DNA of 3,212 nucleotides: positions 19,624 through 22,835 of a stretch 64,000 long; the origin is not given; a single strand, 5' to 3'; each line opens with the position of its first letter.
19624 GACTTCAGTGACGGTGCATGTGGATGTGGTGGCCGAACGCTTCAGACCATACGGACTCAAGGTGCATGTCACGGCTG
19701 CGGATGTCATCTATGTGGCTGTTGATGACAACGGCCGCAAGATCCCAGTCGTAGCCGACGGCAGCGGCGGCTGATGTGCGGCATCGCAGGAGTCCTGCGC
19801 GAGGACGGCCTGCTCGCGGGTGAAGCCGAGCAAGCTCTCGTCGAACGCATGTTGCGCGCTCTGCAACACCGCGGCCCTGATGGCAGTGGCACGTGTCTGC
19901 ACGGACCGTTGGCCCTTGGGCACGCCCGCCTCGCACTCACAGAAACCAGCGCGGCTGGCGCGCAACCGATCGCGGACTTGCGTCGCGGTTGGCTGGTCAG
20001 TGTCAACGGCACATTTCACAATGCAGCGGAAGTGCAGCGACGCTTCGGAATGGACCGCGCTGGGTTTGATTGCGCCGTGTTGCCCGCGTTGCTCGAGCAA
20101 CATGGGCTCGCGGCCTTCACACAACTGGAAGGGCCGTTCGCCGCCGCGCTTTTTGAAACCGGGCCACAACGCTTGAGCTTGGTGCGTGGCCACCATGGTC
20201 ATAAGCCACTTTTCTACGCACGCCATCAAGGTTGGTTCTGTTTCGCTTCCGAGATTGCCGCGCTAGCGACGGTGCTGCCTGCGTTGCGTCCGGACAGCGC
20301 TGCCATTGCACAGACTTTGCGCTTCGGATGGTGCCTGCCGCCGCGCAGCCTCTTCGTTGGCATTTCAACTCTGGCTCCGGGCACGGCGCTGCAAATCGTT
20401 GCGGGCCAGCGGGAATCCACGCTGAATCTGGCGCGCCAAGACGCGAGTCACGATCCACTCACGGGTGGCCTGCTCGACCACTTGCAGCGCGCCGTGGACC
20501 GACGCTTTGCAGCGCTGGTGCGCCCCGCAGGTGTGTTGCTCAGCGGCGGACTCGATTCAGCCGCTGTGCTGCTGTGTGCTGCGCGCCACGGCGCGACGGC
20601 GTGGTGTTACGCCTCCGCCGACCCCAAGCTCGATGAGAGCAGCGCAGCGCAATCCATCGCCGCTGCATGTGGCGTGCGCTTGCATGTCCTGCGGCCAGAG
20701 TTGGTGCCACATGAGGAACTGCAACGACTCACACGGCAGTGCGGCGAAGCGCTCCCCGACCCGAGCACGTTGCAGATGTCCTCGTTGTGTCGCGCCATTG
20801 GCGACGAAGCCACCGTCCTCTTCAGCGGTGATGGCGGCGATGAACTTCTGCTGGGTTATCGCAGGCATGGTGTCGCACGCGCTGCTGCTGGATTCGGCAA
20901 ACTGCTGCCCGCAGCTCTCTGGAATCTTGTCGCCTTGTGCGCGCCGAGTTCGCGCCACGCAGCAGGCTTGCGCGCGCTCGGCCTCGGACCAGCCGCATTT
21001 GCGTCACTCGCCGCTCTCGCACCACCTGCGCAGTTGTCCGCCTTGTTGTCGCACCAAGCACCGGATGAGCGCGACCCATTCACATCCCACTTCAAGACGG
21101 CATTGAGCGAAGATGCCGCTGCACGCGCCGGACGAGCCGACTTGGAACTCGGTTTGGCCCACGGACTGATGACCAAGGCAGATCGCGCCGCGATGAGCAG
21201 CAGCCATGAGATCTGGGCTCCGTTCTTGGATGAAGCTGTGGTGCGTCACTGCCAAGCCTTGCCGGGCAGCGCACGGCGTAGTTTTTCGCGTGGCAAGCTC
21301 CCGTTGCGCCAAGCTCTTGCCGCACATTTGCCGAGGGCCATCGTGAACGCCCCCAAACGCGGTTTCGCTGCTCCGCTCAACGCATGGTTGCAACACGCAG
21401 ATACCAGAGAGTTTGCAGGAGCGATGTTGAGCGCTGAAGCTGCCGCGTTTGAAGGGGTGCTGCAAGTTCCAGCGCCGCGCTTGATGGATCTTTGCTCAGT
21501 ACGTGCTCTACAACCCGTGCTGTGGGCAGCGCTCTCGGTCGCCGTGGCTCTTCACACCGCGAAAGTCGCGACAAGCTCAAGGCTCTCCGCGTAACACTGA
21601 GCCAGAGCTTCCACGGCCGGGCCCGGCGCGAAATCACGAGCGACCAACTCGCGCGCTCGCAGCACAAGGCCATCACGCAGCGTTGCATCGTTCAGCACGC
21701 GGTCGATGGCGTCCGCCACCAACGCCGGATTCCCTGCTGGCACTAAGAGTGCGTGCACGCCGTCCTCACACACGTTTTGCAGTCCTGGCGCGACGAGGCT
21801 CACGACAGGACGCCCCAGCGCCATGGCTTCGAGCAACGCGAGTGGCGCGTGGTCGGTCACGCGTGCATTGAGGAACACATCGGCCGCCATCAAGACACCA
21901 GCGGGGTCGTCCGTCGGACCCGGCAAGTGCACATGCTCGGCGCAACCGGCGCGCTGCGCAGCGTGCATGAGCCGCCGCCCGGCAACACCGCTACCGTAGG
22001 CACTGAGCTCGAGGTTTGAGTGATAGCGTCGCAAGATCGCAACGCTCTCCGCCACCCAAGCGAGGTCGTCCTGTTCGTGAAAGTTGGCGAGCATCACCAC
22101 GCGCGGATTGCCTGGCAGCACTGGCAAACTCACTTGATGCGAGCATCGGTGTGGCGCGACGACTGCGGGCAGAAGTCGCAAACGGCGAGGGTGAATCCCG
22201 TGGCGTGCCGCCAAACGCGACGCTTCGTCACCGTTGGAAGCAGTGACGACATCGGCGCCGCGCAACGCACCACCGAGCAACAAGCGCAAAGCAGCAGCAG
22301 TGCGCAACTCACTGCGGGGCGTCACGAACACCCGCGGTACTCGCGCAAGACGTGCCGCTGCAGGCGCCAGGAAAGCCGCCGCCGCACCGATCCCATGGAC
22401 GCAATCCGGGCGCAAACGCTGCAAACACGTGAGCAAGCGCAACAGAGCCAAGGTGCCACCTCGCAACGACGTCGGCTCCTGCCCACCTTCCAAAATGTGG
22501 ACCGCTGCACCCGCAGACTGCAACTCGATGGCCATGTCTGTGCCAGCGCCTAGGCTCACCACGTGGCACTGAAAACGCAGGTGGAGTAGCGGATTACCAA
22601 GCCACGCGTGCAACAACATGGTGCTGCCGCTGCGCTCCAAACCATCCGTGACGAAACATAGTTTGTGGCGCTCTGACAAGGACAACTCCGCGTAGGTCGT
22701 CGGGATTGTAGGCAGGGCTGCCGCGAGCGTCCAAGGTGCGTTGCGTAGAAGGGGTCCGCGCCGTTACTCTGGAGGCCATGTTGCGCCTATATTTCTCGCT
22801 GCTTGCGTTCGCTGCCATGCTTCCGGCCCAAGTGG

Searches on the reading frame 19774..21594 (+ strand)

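Call 57: search_protein_families(library=pfam, proteins=[window:19774-21594:+], max_evalue=0.0001)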
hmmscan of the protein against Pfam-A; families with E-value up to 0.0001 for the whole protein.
window:19774-21594:+ (606 aa): 3 families
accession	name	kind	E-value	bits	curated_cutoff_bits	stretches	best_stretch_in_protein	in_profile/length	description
PF00733.27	Asn_synthase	-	9.2e-47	160.8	21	1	233-565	2-321/354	Asparagine synthase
PF13522.11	GATase_6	-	6.3e-22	78.4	27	1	35-160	1-130/130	Glutamine amidotransferase domain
PF13537.11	GATase_7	-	5.4e-20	72.1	25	1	50-165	1-122/123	Glutamine amidotransferase domain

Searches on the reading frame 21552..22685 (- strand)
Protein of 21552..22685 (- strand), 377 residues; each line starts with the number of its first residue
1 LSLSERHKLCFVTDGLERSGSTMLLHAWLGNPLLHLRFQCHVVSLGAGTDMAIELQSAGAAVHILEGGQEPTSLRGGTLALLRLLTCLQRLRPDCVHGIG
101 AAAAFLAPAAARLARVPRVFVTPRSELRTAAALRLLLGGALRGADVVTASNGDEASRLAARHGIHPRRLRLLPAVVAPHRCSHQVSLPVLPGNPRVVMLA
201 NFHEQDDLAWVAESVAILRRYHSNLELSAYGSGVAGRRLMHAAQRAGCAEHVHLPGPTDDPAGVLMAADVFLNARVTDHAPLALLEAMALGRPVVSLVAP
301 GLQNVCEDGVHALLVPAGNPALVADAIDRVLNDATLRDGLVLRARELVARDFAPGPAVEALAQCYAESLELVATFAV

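Call 57: search_protein_families(library=pfam, proteins=[window:21552-22685:-], max_evalue=0.0001)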
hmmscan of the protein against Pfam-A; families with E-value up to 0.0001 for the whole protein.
window:21552-22685:- (377 aa): 5 families
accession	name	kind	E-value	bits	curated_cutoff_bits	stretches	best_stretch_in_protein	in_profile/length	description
PF13692.12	Glyco_trans_1_4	-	1.9e-24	87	27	1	194-333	2-142/142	Glycosyl transferases group 1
PF00534.26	Glycos_transf_1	-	1.2e-18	67.7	26.4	1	193-345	15-170/172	Glycosyl transferases group 1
PF13579.12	Glyco_trans_4_4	-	2.2e-09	38.3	29.7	1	36-173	17-156/158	Glycosyl transferase 4-like domain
PF13439.12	Glyco_transf_4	-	8.3e-09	36.1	28.5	1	36-176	18-166/170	Glycosyltransferase Family 4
PF13477.12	Glyco_trans_4_2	-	1.2e-05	26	23.4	1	34-122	21-105/139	Glycosyl transferase 4-like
